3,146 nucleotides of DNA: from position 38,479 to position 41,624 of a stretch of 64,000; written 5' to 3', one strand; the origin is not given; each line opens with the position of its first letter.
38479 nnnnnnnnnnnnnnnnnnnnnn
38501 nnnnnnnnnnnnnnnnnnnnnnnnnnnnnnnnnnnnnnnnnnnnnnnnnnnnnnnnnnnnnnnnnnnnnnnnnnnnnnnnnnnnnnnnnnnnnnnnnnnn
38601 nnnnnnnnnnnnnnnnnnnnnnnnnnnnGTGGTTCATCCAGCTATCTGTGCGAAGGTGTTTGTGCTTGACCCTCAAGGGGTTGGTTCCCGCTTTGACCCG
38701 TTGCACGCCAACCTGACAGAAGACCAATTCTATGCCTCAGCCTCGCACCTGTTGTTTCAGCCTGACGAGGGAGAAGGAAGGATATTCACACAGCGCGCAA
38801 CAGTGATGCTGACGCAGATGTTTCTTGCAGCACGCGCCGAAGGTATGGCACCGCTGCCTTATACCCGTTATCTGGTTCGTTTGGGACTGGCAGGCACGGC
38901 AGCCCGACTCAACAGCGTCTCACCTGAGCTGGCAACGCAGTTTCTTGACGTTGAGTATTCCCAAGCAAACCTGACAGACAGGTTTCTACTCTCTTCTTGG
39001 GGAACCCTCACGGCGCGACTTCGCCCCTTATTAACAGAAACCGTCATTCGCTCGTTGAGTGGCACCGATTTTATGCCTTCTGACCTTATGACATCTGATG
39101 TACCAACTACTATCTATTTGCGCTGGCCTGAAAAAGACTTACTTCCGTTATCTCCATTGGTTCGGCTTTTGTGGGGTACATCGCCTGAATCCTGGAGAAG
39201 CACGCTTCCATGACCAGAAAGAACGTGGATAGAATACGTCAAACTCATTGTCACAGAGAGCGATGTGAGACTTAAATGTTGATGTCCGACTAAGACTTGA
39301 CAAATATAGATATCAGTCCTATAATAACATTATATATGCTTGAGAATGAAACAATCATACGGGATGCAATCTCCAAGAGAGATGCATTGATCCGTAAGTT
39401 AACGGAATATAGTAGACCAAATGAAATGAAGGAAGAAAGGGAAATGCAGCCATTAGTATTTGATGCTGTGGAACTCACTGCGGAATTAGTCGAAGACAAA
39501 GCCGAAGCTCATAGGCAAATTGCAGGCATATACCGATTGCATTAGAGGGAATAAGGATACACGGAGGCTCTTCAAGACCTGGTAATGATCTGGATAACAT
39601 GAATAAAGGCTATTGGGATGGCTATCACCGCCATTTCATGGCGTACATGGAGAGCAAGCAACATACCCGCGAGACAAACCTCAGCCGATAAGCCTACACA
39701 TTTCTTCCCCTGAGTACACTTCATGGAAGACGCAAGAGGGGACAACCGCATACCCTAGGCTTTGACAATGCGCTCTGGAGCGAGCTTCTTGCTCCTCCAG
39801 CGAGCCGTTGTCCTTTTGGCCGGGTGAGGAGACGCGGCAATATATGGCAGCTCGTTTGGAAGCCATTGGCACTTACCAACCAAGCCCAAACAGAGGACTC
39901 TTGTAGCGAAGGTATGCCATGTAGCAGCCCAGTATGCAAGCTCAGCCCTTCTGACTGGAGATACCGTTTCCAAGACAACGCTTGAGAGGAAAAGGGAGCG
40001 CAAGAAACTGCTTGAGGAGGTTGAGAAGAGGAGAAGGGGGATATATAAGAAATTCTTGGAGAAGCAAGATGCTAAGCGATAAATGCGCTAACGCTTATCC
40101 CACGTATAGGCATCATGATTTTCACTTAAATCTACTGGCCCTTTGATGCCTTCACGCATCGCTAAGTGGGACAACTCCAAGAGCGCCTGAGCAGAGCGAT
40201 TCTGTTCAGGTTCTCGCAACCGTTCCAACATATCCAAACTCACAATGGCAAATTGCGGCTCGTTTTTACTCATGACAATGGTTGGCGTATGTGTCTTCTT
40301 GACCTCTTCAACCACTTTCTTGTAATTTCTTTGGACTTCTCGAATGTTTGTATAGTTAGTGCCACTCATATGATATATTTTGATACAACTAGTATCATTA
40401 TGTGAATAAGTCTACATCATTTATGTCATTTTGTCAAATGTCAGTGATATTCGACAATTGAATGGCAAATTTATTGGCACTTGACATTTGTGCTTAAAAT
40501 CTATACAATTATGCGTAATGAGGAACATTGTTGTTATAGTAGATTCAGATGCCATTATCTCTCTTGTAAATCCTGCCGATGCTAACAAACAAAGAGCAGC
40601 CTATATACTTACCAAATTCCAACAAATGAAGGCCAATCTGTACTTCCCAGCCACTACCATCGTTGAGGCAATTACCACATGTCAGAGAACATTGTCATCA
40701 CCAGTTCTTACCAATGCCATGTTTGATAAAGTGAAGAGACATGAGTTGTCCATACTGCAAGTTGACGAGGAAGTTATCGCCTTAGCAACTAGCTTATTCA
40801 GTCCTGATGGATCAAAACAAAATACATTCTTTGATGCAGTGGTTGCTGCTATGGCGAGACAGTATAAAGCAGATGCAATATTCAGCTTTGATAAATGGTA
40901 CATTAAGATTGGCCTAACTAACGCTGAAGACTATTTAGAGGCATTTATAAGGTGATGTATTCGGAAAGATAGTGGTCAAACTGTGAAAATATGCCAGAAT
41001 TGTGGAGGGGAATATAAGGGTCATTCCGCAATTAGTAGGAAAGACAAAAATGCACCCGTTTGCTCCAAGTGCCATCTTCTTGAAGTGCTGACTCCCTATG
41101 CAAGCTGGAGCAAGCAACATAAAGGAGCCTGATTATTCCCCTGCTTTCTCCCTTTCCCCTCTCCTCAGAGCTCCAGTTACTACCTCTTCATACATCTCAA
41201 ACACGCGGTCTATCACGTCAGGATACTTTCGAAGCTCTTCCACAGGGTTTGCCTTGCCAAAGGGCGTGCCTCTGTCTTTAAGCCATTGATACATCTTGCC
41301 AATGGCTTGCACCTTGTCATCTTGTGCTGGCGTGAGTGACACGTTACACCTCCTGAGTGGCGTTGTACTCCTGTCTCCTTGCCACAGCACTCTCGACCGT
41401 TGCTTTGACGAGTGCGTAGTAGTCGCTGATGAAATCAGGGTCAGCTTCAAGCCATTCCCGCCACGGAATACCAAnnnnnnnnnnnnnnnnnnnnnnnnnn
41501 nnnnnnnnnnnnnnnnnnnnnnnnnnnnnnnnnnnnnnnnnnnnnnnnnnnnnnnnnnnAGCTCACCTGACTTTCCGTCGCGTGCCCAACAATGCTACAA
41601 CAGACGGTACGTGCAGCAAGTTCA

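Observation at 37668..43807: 6.1-kb high-GC island with 12-13 bp flanking direct repeats, inserted between a gene's stop and its terminator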

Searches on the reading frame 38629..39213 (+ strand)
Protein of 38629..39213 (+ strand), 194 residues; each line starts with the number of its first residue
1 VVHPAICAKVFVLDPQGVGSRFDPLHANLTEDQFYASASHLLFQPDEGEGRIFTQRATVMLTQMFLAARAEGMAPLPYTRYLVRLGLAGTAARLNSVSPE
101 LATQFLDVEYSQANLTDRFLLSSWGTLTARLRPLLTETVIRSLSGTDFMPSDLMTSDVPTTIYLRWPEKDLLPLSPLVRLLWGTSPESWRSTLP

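Call 6: search_protein_families(library=pfam, proteins=[window:38629-39213:+], max_evalue=0.1)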
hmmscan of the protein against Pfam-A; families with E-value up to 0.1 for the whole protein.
window:38629-39213:+ (194 aa): 1 family
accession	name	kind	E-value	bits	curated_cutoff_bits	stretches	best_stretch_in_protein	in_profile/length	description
PF02534.20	T4SS-DNA_transf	-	0.014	14.8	20.1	1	124-183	227-284/468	Type IV secretory system Conjugative DNA transfer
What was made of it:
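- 38650..39180 (+): Internal fragment of a VirD4-type type IV coupling protein, equal to residues about 129-303 of its homologues. It has no Walker A region and no C-terminal domain. Pfam T4SS-DNA_transf is sub-threshold (call 6).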

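Call 21: find_homologous_proteins(query=window:38629-39213:+)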
Query window:38629-39213:+ (194 aa): 187 proteins with E <= 0.001 among 659 candidates; the best 120 are listed.
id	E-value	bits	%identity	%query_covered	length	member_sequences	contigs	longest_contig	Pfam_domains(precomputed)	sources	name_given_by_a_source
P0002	2.7e-114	398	99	94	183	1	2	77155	-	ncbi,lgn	-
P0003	1.9e-79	284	73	90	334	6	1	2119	PF02534.21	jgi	jgi:type IV secretion system protein VirD4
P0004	9.7e-78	279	72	90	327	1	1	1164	PF02534.21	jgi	jgi:type IV secretion system protein VirD4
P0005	2.2e-74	268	69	89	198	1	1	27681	-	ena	-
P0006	2.4e-73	264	65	94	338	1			PF02534.21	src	-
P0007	1.6e-71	258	67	91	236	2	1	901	PF02534.21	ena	-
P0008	2.0e-71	258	66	90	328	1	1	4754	PF02534.21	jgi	jgi:type IV secretion system protein VirD4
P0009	4.0e-71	257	66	91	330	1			PF02534.21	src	-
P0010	4.4e-71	257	71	84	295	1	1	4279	PF02534.21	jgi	jgi:type IV secretion system protein VirD4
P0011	1.5e-70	255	66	90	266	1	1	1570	PF02534.21,PF12696.14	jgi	jgi:type IV secretory pathway TraG/TraD family ATPase VirD4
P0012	3.9e-69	251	65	91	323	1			PF02534.21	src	-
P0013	4.5e-69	250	63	94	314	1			PF02534.21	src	-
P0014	7.1e-69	250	65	89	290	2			PF02534.21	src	-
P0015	1.7e-68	249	63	91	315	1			PF02534.21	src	-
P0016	1.3e-67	246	62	91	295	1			PF02534.21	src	-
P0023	2.9e-66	241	71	79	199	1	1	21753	-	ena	-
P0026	3.3e-65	238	60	91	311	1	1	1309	PF02534.21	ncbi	-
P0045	2.0e-57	213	74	66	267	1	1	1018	PF02534.21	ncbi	-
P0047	6.9e-57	211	55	92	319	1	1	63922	PF02534.21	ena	-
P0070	3.9e-49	185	54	90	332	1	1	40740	PF02534.21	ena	-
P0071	3.9e-49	185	70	64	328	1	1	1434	PF10412.16,PF02534.21,PF12696.14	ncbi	-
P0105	9.2e-42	161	60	64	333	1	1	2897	PF10412.16,PF02534.21,PF12696.14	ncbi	-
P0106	1.3e-41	161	56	76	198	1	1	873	-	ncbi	-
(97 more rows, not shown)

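Call 22: find_encoding_contigs(protein=P0005, flank=10000, max_places=4)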
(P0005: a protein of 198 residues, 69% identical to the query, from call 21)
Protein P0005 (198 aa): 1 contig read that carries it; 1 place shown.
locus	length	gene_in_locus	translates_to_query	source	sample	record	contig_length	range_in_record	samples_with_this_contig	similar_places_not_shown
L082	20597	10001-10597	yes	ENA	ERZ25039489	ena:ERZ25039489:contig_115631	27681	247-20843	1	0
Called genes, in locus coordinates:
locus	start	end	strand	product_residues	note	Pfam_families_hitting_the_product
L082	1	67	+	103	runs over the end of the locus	?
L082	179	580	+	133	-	-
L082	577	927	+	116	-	-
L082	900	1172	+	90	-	-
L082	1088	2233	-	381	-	PF04203:Sortase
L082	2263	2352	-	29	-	-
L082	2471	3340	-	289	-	PF02811:PHP (weak)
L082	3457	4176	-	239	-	-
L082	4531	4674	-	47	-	-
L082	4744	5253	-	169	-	-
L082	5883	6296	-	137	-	-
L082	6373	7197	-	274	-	-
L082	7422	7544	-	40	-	-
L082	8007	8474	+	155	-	PF00293:NUDIX, PF14815:NUDIX_4 (weak)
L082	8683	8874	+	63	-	-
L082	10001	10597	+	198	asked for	-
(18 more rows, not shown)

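Call 23: find_encoding_contigs(protein=P0023, flank=10000, max_places=4)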
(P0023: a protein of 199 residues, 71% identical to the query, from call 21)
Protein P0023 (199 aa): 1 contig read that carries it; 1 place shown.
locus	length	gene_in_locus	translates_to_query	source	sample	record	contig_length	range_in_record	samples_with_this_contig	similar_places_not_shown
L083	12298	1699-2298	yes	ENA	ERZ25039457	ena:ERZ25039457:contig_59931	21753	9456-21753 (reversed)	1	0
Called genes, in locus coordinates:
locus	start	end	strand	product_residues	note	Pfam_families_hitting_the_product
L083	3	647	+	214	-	?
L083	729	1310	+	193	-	PF13248:Zn_ribbon_3 (weak)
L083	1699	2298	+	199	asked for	-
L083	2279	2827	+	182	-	PF02534:T4SS-DNA_transf, PF10412:TrwB_AAD_bind, PF12696:TraG-D_C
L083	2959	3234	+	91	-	-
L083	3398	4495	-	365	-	PF00072:Response_reg, PF00211:Guanylate_cyc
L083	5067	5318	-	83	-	PF00072:Response_reg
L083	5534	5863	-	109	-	PF00072:Response_reg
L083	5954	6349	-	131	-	PF00072:Response_reg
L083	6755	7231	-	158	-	PF00512:HisKA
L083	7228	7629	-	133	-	PF07700:HNOB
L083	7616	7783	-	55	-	PF07700:HNOB (weak)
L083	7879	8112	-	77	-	PF00589:Phage_integrase (weak)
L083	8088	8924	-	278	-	-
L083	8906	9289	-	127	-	-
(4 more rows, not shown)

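Call 24: find_encoding_contigs(protein=P0002, flank=10000, max_places=4)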
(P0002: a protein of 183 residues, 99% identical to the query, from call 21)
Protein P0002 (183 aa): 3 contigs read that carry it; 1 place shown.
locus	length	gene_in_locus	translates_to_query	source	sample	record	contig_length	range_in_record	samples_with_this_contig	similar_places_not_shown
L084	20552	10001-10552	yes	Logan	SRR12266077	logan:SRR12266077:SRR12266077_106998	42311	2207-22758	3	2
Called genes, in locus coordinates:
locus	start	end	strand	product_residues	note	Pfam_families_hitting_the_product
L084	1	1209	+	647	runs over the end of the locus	PF00389:2-Hacid_dh, PF02826:2-Hacid_dh_C, PF01842:ACT (weak), PF22629:ACT_AHAS_ss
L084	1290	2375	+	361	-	PF00266:Aminotran_5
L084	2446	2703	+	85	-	-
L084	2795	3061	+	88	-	-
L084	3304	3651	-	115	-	PF04020:Phage_holin_4_2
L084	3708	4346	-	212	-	PF00156:Pribosyltran, PF14681:UPRTase (weak)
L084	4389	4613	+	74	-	PF09527:ATPase_gene1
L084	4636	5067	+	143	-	PF02600:DsbB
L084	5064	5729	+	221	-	PF13462:Thioredoxin_4, PF01323:DSBA, PF13743:Thioredoxin_5 (faint)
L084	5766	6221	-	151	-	-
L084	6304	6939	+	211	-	PF00730:HhH-GPD, PF00633:HHH (weak)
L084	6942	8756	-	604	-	PF00009:GTP_EFTU, PF01926:MMR_HSR1 (weak), PF22042:EF-G_D2, PF03144:GTP_EFTU_D2, PF14492:EFG_III (weak), PF00679:EFG_C, PF21018:BipA_C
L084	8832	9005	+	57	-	-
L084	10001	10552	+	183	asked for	-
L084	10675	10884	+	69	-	-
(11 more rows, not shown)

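Call 25: search_dna_similar(query=window:38629-39213:+, collection=plasmids, mode=protein, max_rows=15)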
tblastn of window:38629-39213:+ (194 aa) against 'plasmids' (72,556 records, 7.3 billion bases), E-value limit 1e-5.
Records with a match: 6; places in all: 7; records where one place covers at least 80% of the query: 6.
Best place of each record, by identity: <60% 6.
By first word of the organism name: Deinococcus 5; Allomeiothermus 1.
By predicted mobility (MOB-suite, as given by PLSDB): non-mobilizable 6.
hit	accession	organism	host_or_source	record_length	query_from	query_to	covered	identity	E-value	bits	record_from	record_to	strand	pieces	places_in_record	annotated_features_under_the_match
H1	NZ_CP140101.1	Deinococcus sp. AB2017081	pure culture,soil near an iron factory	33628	10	168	82%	33.3%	3e-13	74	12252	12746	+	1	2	type IV secretory system conjugative DNA transfer family protein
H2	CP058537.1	Deinococcus sp. D7000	seawater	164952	10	170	83%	32.6%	4e-9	62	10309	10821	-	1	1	type IV secretory system conjugative DNA transfer family protein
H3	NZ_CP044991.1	Deinococcus sp. AJ005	single cell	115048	10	170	83%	32.0%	6e-8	59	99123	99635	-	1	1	type IV secretory system conjugative DNA transfer family protein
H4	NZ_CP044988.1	Deinococcus sp. AJ005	single cell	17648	10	168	82%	31.1%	5e-10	65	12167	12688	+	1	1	type IV secretory system conjugative DNA transfer family protein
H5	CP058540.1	Deinococcus sp. D7000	seawater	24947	10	168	82%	30.5%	5e-10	65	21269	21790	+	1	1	type IV secretory system conjugative DNA transfer family protein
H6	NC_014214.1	Allomeiothermus silvanus DSM 9946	hot spring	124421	6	170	85%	27.5%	7e-10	64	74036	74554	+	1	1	type IV secretory system conjugative DNA transfer family protein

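Call 48: list_cluster_members(proteins=[P0002, P0026, P0045, P0071, P0105, P0106])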
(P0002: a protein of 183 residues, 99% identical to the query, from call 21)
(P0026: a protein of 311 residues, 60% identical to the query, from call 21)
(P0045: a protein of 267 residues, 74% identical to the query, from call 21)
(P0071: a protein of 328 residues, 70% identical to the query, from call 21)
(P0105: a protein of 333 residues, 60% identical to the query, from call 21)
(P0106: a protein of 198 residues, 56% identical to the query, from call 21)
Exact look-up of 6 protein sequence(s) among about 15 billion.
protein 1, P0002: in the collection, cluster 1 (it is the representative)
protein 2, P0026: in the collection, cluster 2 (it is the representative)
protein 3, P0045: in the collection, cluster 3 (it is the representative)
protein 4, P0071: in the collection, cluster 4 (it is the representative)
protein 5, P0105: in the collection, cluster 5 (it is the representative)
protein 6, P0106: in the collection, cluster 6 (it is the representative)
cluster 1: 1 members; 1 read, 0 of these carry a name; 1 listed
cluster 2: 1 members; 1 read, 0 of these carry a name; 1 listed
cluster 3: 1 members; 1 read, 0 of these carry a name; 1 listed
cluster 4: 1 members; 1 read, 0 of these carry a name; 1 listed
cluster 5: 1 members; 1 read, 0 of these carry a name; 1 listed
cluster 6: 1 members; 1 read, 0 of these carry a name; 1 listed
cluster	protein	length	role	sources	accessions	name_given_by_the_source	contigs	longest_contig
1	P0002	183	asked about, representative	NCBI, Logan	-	-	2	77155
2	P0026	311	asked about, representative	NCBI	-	-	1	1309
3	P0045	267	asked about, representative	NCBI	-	-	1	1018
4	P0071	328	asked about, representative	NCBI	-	-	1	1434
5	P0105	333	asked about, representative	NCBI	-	-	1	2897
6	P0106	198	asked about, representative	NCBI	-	-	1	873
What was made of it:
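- Tried and rejected: Cluster look-ups to name the T4CP donors returned no names (call 48).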

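Call 63: find_encoding_contigs(protein=P0047, flank=10000, max_places=2)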
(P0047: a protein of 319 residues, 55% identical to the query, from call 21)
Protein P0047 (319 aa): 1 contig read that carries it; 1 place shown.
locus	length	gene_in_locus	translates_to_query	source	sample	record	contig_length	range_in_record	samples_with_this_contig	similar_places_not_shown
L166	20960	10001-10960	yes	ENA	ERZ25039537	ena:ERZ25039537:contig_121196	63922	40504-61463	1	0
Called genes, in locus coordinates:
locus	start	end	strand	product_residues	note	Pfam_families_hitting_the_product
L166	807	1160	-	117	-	-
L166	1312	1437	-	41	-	-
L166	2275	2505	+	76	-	-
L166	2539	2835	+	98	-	-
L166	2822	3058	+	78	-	-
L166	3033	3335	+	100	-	PF11171:DUF2958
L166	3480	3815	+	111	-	PF01022:HTH_5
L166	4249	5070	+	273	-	PF05621:TniB, PF01637:ATPase_2, PF13191:AAA_16 (weak), PF00004:AAA (faint), PF07728:AAA_5 (weak), PF13401:AAA_22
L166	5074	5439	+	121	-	-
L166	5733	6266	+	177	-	PF24838:8xMP (weak)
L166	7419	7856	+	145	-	PF04471:Mrr_cat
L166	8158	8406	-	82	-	-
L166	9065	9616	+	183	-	-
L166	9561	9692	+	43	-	-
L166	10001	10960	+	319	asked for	PF02534:T4SS-DNA_transf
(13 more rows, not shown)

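Call 64: find_encoding_contigs(protein=P0070, flank=10000, max_places=2)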
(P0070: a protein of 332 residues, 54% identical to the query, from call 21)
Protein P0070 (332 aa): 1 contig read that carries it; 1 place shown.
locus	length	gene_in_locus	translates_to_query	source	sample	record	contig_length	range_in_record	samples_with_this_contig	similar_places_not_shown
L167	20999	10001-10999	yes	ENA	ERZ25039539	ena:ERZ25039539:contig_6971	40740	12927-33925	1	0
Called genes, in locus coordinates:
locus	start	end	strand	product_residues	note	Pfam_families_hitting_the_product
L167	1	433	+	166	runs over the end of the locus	-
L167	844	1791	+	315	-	PF04796:RepA_C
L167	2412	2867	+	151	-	PF03640:Lipoprotein_15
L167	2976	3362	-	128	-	-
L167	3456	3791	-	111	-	-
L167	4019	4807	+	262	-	PF00142:Fer4_NifH (weak), PF01656:CbiA, PF02374:ArsA_ATPase (weak), PF06564:CBP_BcsQ, PF09140:MipZ, PF10609:ParA, PF13614:AAA_31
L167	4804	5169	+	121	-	-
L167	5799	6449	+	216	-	PF01656:CbiA, PF07015:VirC1 (weak), PF09140:MipZ (faint), PF10609:ParA (faint), PF13614:AAA_31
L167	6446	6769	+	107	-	PF20605:Antitox_RHH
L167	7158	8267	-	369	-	PF13808:DDE_Tnp_1_assoc, PF01609:DDE_Tnp_1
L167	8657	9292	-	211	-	-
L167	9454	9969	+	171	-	-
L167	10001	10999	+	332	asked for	PF02534:T4SS-DNA_transf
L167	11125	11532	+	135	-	PF02534:T4SS-DNA_transf (weak)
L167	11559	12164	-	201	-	-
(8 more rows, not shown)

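Call 91: search_protein_families(library=padloc, proteins=[window:38629-39213:+], max_evalue=0.01)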
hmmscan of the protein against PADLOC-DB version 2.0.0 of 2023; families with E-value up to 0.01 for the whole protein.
window:38629-39213:+ (194 aa): 0 families

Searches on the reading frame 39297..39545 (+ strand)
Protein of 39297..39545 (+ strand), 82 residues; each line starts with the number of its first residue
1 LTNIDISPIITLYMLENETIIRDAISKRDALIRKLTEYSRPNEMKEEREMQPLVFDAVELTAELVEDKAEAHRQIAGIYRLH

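Call 6: search_protein_families(library=pfam, proteins=[window:39297-39545:+], max_evalue=0.1)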
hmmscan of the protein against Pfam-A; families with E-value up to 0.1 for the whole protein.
window:39297-39545:+ (82 aa): 0 families

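Call 40: search_protein_families(library=ncbifam, proteins=[window:39297-39545:+], max_evalue=0.1)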
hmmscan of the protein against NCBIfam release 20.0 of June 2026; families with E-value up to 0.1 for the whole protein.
window:39297-39545:+ (82 aa): 0 families

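Call 91: search_protein_families(library=padloc, proteins=[window:39297-39545:+], max_evalue=0.01)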
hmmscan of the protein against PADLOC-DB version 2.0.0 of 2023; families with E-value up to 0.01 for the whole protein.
window:39297-39545:+ (82 aa): 1 family
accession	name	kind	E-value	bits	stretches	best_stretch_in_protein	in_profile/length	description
PDLC04980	PDC-S26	-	0.0061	14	1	17-76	196-253/389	-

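Call 92: search_protein_families(library=phrogs, proteins=[window:39297-39545:+], max_evalue=0.01)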
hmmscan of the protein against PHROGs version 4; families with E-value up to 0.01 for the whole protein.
window:39297-39545:+ (82 aa): 0 families
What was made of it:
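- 39200..39600 (.): AT-rich patch between the truncated T4CP and the truncated recombinase. It holds an 82-aa ORF (39297-39545, +) with no homologues and a perfect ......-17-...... site at 39297-39325. No family hits (calls 6, 40, 92).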

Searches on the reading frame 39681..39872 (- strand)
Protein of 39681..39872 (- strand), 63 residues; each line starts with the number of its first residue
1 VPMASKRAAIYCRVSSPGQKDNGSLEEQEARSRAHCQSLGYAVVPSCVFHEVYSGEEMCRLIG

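Call 6: search_protein_families(library=pfam, proteins=[window:39681-39872:-], max_evalue=0.1)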
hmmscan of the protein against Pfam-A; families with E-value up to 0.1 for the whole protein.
window:39681-39872:- (63 aa): 1 family
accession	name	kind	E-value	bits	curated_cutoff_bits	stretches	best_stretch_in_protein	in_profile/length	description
PF00239.26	Resolvase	-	8.4e-06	26.4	23.3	1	8-57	1-46/145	Resolvase, N terminal domain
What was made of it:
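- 39681..39872 (-): N-terminal 60-aa stub of a serine recombinase, covering the catalytic Ser region (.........). The rest of the gene is missing. Pfam Resolvase 26.4 bits, profile positions 1-46 of 145 (call 6).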

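Call 40: search_protein_families(library=ncbifam, proteins=[window:39681-39872:-], max_evalue=0.1)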
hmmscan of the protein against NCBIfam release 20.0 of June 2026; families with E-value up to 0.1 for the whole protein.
window:39681-39872:- (63 aa): 4 families
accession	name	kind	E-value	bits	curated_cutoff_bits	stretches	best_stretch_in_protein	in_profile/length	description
NF033518.0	transpos_IS607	equivalog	1e-05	25.2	110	1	5-55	53-99/187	IS607 family transposase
NF049883.1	resolv_YneB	equivalog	0.0024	17.4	175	1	8-59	2-51/211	YneB family resolvase-like protein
NF047343.1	SCCmet_CcrB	equivalog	0.05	12.3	900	1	3-58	4-59/542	cassette chromosome recombinase CcrB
NF041201.1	recomb_XisF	equivalog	0.087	11.7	375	1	11-35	4-29/465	fdxN element excision recombinase XisF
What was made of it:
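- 39681..39872 (-): NCBIfam gives only weak partial hits (call 40).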

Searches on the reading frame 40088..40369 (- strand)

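Call 6: search_protein_families(library=pfam, proteins=[window:40088-40369:-], max_evalue=0.1)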
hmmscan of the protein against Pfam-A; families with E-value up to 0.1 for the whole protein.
window:40088-40369:- (93 aa): 2 families
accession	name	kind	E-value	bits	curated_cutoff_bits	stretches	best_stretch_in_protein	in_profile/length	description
PF02604.26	PhdYeFM_antitox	-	2.6e-10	40.4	29.8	1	7-64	4-60/74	Antitoxin Phd_YefM, type II toxin-antitoxin system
PF12910.14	PHD_like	-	0.022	15.2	27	1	7-52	5-51/141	Antitoxin of toxin-antitoxin, RelE / RelB, TA system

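Call 91: search_protein_families(library=padloc, proteins=[window:40088-40369:-], max_evalue=0.01)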
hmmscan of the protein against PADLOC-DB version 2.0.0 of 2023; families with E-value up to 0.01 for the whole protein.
window:40088-40369:- (93 aa): 0 families

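Call 92: search_protein_families(library=phrogs, proteins=[window:40088-40369:-], max_evalue=0.01)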
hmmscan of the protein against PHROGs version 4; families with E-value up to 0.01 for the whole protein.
window:40088-40369:- (93 aa): 3 families
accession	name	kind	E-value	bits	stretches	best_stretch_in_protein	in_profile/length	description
phrog_2268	-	moron, auxiliary metabolic gene and host takeover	0.0001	23.3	1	8-53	6-49/84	antitoxin from a toxin-antitoxin system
phrog_24310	-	unknown function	0.00023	22.3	1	10-53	15-58/106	-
phrog_10078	-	unknown function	0.0027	18.8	1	4-53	4-50/87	-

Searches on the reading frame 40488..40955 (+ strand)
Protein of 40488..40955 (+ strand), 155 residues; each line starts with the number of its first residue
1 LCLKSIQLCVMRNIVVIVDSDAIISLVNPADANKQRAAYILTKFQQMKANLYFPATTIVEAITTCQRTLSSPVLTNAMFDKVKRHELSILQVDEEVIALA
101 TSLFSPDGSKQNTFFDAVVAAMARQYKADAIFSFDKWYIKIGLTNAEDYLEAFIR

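Call 6: search_protein_families(library=pfam, proteins=[window:40488-40955:+], max_evalue=0.1)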
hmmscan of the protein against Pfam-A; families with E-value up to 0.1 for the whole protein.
window:40488-40955:+ (155 aa): 3 families
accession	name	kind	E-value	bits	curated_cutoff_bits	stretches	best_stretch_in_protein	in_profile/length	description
PF01850.27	PIN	-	2.3e-08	35.1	23.6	1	16-136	1-112/120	PIN domain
PF19867.5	DUF6340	-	0.021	14.5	26.4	1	33-141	16-106/258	Family of unknown function (DUF6340)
PF09633.15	DUF2023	-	0.05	14.2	27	1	31-66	33-68/101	Protein of unknown function (DUF2023)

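Call 91: search_protein_families(library=padloc, proteins=[window:40488-40955:+], max_evalue=0.01)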
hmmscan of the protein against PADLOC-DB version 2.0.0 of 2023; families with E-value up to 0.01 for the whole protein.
window:40488-40955:+ (155 aa): 0 families

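Call 92: search_protein_families(library=phrogs, proteins=[window:40488-40955:+], max_evalue=0.01)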
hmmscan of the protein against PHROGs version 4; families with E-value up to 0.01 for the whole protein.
window:40488-40955:+ (155 aa): 0 families

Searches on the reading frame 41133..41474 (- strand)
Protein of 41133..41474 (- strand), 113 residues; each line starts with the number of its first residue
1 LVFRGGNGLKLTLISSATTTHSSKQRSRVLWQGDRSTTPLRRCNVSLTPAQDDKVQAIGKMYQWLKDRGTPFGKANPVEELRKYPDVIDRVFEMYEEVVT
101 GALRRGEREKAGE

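Call 6: search_protein_families(library=pfam, proteins=[window:41133-41474:-], max_evalue=0.1)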
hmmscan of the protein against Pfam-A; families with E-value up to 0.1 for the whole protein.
window:41133-41474:- (113 aa): 1 family
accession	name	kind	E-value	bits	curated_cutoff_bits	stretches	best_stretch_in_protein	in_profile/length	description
PF09118.17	GO-like_E_set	-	0.029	15.1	25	1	8-71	30-92/100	Galactose oxidase-like, Early set domain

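Call 40: search_protein_families(library=ncbifam, proteins=[window:41133-41474:-], max_evalue=0.1)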
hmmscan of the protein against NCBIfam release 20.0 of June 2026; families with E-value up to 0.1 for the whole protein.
window:41133-41474:- (113 aa): 0 families
